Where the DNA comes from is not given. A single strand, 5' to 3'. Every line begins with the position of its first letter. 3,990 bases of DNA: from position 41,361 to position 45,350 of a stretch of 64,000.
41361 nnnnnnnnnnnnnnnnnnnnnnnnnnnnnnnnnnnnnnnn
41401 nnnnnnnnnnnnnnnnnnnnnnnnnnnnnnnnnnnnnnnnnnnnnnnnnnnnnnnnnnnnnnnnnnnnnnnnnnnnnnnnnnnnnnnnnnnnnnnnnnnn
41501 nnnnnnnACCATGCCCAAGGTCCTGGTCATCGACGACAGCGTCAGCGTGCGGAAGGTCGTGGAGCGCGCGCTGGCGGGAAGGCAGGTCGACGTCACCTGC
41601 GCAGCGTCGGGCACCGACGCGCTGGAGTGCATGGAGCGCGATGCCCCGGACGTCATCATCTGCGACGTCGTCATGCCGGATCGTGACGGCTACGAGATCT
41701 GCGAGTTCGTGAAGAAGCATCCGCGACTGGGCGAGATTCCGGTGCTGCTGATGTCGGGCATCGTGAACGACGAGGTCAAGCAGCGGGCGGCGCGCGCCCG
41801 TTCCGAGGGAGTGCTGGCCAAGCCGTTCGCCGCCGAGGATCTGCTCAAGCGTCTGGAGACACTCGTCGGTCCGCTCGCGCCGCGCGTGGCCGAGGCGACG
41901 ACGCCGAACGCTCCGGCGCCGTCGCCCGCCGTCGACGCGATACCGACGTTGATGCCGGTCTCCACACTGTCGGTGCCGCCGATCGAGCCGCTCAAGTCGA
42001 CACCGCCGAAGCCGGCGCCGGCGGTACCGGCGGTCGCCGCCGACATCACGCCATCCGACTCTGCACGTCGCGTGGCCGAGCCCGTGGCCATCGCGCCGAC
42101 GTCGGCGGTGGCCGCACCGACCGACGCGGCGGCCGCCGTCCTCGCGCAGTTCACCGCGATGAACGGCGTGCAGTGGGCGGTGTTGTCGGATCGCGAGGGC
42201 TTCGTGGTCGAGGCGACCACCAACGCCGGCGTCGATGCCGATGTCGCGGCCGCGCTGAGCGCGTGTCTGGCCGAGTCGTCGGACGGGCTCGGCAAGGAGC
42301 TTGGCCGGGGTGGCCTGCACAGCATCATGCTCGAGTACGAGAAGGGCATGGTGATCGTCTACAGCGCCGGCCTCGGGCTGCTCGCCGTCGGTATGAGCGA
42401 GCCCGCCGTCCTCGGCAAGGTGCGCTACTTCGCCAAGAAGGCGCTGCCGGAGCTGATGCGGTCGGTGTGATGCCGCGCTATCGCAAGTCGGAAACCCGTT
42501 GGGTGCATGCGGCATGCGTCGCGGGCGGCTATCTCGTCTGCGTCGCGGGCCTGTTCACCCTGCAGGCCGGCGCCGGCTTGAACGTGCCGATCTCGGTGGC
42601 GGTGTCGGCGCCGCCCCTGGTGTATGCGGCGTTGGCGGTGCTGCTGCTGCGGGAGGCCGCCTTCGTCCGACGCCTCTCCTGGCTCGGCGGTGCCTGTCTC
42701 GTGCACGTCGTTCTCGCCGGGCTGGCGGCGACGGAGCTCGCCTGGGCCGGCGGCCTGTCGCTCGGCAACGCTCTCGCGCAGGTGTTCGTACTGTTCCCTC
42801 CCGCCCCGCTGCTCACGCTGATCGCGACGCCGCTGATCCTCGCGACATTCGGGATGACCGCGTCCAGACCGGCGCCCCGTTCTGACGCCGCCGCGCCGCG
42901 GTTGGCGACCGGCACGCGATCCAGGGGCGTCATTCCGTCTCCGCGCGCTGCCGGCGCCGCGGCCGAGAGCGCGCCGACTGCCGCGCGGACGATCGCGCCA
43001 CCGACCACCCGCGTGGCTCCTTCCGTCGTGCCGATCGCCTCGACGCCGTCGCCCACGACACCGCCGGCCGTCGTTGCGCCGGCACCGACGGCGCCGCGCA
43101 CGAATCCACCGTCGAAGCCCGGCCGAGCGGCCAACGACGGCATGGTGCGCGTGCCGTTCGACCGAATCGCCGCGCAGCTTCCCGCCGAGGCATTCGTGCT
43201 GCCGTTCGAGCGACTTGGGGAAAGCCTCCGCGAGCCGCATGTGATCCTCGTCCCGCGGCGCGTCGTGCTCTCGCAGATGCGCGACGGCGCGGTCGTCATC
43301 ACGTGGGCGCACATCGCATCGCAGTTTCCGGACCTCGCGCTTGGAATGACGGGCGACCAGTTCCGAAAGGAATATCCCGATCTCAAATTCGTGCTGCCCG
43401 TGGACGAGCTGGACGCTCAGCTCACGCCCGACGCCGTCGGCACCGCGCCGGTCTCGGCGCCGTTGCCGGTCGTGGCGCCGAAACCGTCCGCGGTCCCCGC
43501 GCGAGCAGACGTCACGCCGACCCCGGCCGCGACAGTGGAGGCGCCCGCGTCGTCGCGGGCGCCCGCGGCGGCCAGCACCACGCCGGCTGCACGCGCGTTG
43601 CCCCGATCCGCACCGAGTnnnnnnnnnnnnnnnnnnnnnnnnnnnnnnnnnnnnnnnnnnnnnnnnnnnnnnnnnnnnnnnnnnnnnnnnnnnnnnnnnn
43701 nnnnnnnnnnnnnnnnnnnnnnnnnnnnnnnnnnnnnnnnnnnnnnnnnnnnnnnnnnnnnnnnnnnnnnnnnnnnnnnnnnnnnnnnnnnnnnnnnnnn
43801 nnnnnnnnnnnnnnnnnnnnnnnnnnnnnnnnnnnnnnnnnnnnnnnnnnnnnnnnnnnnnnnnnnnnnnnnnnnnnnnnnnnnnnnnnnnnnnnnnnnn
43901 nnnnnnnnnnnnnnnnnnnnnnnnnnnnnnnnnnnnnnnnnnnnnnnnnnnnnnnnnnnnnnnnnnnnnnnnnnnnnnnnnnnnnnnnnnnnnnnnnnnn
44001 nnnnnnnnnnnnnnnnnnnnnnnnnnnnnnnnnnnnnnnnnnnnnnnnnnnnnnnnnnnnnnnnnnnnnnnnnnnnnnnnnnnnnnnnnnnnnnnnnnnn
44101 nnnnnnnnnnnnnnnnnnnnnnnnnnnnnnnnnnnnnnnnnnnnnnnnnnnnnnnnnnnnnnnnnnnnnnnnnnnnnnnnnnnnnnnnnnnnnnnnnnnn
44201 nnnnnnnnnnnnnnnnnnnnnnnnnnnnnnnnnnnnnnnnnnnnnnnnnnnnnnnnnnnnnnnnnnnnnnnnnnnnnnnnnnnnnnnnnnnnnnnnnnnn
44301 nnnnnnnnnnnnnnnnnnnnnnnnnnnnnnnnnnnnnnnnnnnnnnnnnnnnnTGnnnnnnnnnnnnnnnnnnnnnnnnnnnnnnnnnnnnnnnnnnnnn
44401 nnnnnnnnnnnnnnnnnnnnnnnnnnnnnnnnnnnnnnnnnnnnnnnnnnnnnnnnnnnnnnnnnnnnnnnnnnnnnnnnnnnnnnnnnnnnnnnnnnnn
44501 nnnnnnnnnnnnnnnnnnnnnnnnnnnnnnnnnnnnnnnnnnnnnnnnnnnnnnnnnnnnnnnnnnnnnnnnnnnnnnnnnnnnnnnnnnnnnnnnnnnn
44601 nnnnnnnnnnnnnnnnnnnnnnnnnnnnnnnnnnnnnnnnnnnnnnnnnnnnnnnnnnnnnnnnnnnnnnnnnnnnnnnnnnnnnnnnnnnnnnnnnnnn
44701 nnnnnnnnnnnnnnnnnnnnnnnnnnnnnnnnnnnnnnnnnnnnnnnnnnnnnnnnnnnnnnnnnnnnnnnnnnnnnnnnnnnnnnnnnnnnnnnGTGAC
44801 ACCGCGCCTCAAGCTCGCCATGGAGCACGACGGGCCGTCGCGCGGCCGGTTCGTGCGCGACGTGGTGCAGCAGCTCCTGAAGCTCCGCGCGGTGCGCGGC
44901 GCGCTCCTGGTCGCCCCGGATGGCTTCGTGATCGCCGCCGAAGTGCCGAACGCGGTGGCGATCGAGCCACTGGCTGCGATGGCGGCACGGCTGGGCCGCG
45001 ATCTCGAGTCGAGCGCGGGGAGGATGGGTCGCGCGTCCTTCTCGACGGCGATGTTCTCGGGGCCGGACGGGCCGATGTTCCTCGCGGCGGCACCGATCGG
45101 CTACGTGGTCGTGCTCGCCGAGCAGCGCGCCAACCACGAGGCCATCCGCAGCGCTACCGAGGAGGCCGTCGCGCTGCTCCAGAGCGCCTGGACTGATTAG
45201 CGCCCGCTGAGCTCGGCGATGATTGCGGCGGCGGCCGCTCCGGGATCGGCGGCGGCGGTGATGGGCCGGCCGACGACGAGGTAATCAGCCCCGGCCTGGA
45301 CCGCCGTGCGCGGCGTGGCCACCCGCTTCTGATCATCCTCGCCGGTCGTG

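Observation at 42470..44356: Unrecognised 628-aa membrane scaffold with an internal repeat and tandem Roadblock-like domains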

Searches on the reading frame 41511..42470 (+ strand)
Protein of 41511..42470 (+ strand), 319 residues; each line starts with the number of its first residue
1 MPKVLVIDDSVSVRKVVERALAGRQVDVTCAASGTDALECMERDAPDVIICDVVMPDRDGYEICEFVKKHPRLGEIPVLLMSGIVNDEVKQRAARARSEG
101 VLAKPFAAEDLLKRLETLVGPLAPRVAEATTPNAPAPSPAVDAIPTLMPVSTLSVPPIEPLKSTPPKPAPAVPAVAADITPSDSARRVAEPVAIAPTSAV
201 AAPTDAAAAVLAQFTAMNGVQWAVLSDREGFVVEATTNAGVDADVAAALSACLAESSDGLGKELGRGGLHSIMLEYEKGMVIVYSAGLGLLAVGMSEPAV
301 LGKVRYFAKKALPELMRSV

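Call 5: search_protein_families(library=pfam, proteins=[window:41511-42470:+], max_evalue=0.1)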
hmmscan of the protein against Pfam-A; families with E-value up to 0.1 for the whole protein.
window:41511-42470:+ (319 aa): 3 families
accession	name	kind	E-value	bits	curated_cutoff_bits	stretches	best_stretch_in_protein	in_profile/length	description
PF00072.30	Response_reg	-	1.1e-23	83.9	30.2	1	4-115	1-110/111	Response regulator receiver domain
PF03259.23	Robl_LC7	-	1.7e-12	47.4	23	1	210-293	5-89/91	Roadblock/LC7 domain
PF08923.16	MAPKK1_Int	-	0.085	13.1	25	0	215-288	12-85/119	Mitogen-activated protein kinase kinase 1 interacting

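Call 6: search_protein_families(library=ncbifam, proteins=[window:41511-42470:+], max_evalue=0.1)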
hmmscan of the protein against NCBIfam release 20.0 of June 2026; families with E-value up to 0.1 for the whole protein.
window:41511-42470:+ (319 aa): 99 families (the best 25 are shown)
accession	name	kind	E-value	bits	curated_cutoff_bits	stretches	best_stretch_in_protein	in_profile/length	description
NF007135.0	PRK09581.1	equivalog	2.4e-20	72.8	474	1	3-119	4-120/457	PleD family two-component system response regulator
NF045944.1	ResRegRpaBCyano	equivalog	4.7e-19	68.7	330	1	5-122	1-115/229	response regulator transcription factor RpaB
NF041866.1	EpsW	equivalog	6.9e-18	64.5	200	1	3-120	7-126/131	exopolysaccharide biosynthesis response regulator EpsW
TIGR01818.1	ntrC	equivalog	2.5e-16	59.5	558.6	1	4-115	1-110/463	nitrogen regulation protein NR(I)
TIGR02154.1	PhoB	equivalog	1.6e-15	57.1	296.2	1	3-124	4-125/226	phosphate regulon transcriptional regulator PhoB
NF045717.1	DVU0259_DivK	exception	2e-15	57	160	1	3-117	4-114/117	DVU0259 family response regulator domain-containing protein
NF007969.0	PRK10693.1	equivalog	8.5e-15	54.6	329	1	3-127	9-129/337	two-component system response regulator RssB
NF046022.1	RespRegCpdRBruc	equivalog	1.2e-14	54.3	180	1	1-119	1-117/120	cell cycle two-component system response regulator CpdR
NF046020.1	HisKinCckABruc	equivalog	1.5e-14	52.9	1000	1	3-113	751-861/868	cell cycle histidine kinase CckA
NF040534.1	resp_reg_YycF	equivalog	3.5e-14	52.6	340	1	3-116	2-112/231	response regulator YycF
NF041367.1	CheY_Halo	equivalog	3.8e-14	53.1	200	1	4-118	1-113/114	chemotaxis protein CheY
NF047465.1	hybrid_HK_LvrA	exception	9.9e-14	50.3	1200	1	2-116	468-581/819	hybrid histidine kinase/response regulator LvrA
NF008176.1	PRK10923.1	equivalog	1.2e-13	50.5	620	1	3-114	5-114/469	nitrogen regulation protein NR(I)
NF001965.0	PRK00742.1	subfamily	7.9e-13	48.3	293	1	3-134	5-135/357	chemotaxis-specific protein-glutamate methyltransferase CheB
NF007005.1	PRK09468.1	equivalog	8.5e-13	48.3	331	1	3-121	5-121/237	osmolarity response regulator transcription factor OmpR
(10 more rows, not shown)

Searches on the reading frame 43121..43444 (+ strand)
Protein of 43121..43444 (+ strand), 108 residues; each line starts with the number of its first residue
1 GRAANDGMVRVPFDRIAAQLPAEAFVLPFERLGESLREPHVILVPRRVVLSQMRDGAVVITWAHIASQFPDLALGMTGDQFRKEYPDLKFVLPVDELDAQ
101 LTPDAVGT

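Call 36: search_solved_structures(query=A2, max_evalue=10, show_alignments=2)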
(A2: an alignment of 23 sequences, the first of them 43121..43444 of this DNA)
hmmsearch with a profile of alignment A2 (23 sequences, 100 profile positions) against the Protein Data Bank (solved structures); distinct sequences matched with E-value up to 10: 2.
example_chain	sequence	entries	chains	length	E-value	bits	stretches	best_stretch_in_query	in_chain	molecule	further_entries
9zem_A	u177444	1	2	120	0.2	15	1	10-89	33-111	HeliScrew4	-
2ve7_C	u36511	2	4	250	0.28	14.5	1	20-59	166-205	KINETOCHORE PROTEIN NUF2, KINETOCHORE PROTEIN SPC24 | NUF2-SPC24 chimera protein, Chain D from PDB 2VE7 (Ndc80 bonsai)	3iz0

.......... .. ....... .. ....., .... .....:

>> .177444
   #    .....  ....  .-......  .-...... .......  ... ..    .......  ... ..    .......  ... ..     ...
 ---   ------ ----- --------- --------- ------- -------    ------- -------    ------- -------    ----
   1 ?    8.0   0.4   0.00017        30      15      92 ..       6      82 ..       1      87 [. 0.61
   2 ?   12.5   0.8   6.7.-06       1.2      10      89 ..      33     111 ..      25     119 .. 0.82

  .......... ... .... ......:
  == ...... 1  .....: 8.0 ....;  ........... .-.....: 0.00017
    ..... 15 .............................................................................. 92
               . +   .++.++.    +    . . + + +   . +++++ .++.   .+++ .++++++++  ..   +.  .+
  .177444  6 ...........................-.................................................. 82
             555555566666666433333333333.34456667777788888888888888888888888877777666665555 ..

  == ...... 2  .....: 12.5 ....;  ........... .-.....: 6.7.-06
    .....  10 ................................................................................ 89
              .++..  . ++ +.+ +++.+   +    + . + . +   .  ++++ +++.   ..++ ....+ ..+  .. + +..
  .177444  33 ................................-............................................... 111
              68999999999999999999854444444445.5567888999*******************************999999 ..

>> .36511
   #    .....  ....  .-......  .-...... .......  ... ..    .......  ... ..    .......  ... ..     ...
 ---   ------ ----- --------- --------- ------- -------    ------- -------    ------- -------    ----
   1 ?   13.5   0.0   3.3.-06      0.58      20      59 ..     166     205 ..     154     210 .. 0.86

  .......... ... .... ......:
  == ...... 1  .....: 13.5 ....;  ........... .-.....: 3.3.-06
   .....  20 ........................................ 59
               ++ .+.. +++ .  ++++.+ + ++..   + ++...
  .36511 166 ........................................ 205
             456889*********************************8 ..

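Call 45: predict_structure(alignment_id=A2)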
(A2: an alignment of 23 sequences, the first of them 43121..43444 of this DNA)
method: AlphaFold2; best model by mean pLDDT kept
length: 108 residues; sequences in the alignment: 23
mean_pLDDT: 84.4   pTM: 0.72
mean pLDDT of the five models: 84.4, 82.5, 82.2, 82.1, 77.7
residues with pLDDT >= 90: 58; 70-90: 37; 50-70: 5; < 50: 8
segments of 3 or more residues with pLDDT < 50: 1-4, 105-108
pLDDT, mean of each block of 10 residues (from residue 1): 61 92 91 93 90 87 91 87 91 84 53
secondary structure, 60 per line:
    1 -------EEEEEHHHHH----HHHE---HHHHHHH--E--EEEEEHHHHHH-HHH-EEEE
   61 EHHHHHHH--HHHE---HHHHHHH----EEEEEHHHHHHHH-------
elements in order: E8-12 H13-17 H29-35 E41-45 H46-51 E57-61 H62-68 H78-84 E89-93 H94-101

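Call 47: fold_search(model_id=the predicted structure, library=pdb)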
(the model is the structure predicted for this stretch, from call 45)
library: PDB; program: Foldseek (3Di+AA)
matches with E <= 10: 55; with E <= 0.001: 0
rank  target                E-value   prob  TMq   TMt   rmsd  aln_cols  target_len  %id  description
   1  2y4o_B                3.5e+00  0.02  0.14  0.05  10.4        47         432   15  Crystal Structure of PaaK2 in complex with phenylacetyl adenylate (released 2011-03-09)
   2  7pdr_CaC              5.5e+00  0.02  0.18  0.11   4.6        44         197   18  Crystal structure of Lymnaea stagnalis Acetylcholine-binding protein (Ls-AChBP) Q55R/M114V double mutant complexed w (released 2022-02-02)
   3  5afm_B                5.5e+00  0.02  0.18  0.11   4.5        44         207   20  alpha7-AChBP in complex with lobeline and fragment 4 (released 2015-05-06)
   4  3u8j_B                5.5e+00  0.02  0.18  0.11   4.6        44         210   18  Crystal structure of the acetylcholine binding protein (AChBP) from Lymnaea stagnalis in complex with NS3531 (1-(pyrid (released 2011-12-14)
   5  5bw2_B                5.5e+00  0.01  0.18  0.11   5.3        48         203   17  X-ray crystal structure of Aplysia californica acetylcholine binding protein (Ac-AChBP) Y55W in complex with 2-Pyridin (released 2015-06-24)
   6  7pd6_GaG              5.9e+00  0.02  0.19  0.12   6.2        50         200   16  Crystal structure of Lymnaea stagnalis Acetylcholine-binding protein (Ls-AChBP) Q55R/M114V double mutant complexed w (released 2022-02-02)
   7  5syo_C                5.9e+00  0.01  0.18  0.11   5.3        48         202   17  Crystal structure of a chimeric acetylcholine binding protein from Aplysia californica (Ac-AChBP) containing loop C fr (released 2016-10-12)
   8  6jp6_A                5.9e+00  0.01  0.21  0.04  11.6        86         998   15  The X-ray structure of yeast tRNA methyltransferase complex of Trm7 and Trm734 essential for 2'-O-methylation at the f (released 2019-10-02)
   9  1muz_MODEL_1_A        6.3e+00  0.02  0.21  0.25   6.0        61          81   15  NMR STRUCTURE OF THE TUMOR SUPPRESSOR BIN1: ALTERNATIVE SPLICING IN MELANOMA AND INTERACTION WITH C-MYC (released 2003-09-30)
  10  7pd6_DaD              6.3e+00  0.02  0.19  0.12   6.2        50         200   16  Crystal structure of Lymnaea stagnalis Acetylcholine-binding protein (Ls-AChBP) Q55R/M114V double mutant complexed w (released 2022-02-02)
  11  7pd6_BaB              6.7e+00  0.02  0.19  0.12   6.2        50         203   16  Crystal structure of Lymnaea stagnalis Acetylcholine-binding protein (Ls-AChBP) Q55R/M114V double mutant complexed w (released 2022-02-02)
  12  5j5h_A                6.7e+00  0.01  0.18  0.11   7.2        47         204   15  X-RAY STRUCTURE OF ACETYLCHOLINE BINDING PROTEIN (ACHBP) IN COMPLEX WITH 6-(2-methoxyphenyl)-N4,N4-bis[(pyridin-2-yl)m (released 2017-03-08)
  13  7n0w_D                7.2e+00  0.02  0.19  0.12   6.1        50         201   16  Rigidity of loop 1 contributes to equipotency of globular and ribbon isomers of alpha-conotoxin AusIA (released 2021-11-17)
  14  5y2q_B                7.2e+00  0.01  0.18  0.11   4.7        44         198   18  X-ray structure of acetylcholine binding protein (AChBP) complexed with a small molecule (released 2018-08-08)
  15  3u8j_J                7.2e+00  0.01  0.18  0.11   4.5        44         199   18  Crystal structure of the acetylcholine binding protein (AChBP) from Lymnaea stagnalis in complex with NS3531 (1-(pyrid (released 2011-12-14)
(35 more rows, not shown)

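Call 72: fold_search(model_id=the predicted structure, library=viral)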
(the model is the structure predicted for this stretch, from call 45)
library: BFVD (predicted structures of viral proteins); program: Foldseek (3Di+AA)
matches with E <= 10: 41; with E <= 0.001: 0
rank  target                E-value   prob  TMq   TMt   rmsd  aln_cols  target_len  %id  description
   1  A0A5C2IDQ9            1.2e+00  0.02  0.17  0.16  15.1       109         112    8  Uncharacterized protein [Vibrio phage vB_VpaS_HCMJ]
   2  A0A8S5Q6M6            2.9e+00  0.03  0.23  0.11  14.2        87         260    6  Uncharacterized protein [Myoviridae sp. ctTRu92]
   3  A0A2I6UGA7            3.1e+00  0.01  0.17  0.18  13.9       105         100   11  Uncharacterized protein [Salinibacter phage M8CC-19]
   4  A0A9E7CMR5            3.1e+00  0.01  0.12  0.11  17.1        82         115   13  (no name in the UniProt tables at hand)
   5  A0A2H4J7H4            4.0e+00  0.01  0.09  0.13  12.6        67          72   18  DUF3269 family protein [uncultured Caudovirales phage]
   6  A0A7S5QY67            4.3e+00  0.03  0.17  0.26   9.3        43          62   21  Uncharacterized protein [Rhizobium phage RHph_Y68]
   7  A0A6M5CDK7            4.3e+00  0.03  0.17  0.12  12.2        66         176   14  (no name in the UniProt tables at hand)
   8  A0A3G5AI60            4.3e+00  0.01  0.22  0.10  14.5       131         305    9  Uncharacterized protein [Solivirus sp.]
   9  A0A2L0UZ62            4.3e+00  0.01  0.12  0.07  13.6       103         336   12  Uncharacterized protein [Agrobacterium phage Atu_ph07]
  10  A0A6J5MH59            4.6e+00  0.02  0.15  0.21  11.1        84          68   11  Uncharacterized protein [uncultured Caudovirales phage]
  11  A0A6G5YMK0            4.6e+00  0.01  0.18  0.08   9.9        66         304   12  (no name in the UniProt tables at hand)
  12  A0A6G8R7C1            4.6e+00  0.01  0.13  0.08  11.9        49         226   18  (no name in the UniProt tables at hand)
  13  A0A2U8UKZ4            4.9e+00  0.02  0.22  0.20  13.0        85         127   15  (no name in the UniProt tables at hand)
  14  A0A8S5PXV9            4.9e+00  0.02  0.17  0.09  10.4        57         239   14  Putative peptidoglycan binding domain protein [Myoviridae sp. ctWiL39]
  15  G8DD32                5.2e+00  0.01  0.14  0.08  13.4        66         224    8  (no name in the UniProt tables at hand)
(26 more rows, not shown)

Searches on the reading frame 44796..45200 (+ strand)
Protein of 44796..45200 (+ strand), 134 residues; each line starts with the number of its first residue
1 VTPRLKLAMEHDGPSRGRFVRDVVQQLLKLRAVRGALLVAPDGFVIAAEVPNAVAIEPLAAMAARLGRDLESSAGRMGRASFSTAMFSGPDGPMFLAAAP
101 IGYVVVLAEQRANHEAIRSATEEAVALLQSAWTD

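Call 5: search_protein_families(library=pfam, proteins=[window:44796-45200:+], max_evalue=0.1)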
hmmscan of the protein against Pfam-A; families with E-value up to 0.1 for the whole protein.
window:44796-45200:+ (134 aa): 1 family
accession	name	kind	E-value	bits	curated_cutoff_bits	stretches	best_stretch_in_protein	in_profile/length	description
PF03259.23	Robl_LC7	-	4.2e-07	30.1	23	1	22-100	4-82/91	Roadblock/LC7 domain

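Call 6: search_protein_families(library=ncbifam, proteins=[window:44796-45200:+], max_evalue=0.1)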
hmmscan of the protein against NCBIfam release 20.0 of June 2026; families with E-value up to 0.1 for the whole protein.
window:44796-45200:+ (134 aa): 1 family
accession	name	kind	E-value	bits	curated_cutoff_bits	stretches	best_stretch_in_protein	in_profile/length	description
NF052242.1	GTPaseActivMglBThm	equivalog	0.035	14.2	200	1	20-98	16-98/161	GTPase-activating protein MglB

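Call 82: search_solved_structures(query=window:44796-45200:+, max_evalue=1)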
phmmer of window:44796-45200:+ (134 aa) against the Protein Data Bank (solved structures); distinct sequences matched with E-value up to 1: 9.
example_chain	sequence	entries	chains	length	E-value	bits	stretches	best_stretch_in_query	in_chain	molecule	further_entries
7yh1_D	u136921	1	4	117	0.00053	23.8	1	18-100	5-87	Roadblock/LC7 domain protein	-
7f8m_A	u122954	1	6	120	0.029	18.2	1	27-109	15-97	Robl_LC7 domain-containing protein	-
5cwl_A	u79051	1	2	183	0.34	14.8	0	63-131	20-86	Designed helical repeat protein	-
4i1u_A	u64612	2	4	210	0.54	14.1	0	16-58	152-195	Dephospho-CoA kinase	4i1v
6ari_A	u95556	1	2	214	0.68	13.8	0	16-58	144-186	Dephospho-CoA kinase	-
1t3h_A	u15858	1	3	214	0.7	13.8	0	16-57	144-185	Dephospho-CoA kinase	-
1n3b_A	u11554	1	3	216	0.71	13.7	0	16-58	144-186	Dephospho-CoA kinase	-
1vhl_A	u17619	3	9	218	0.71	13.7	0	16-58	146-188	Dephospho-CoA kinase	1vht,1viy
3t1s_A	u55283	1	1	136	0.73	13.7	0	22-100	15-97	Gliding protein MglB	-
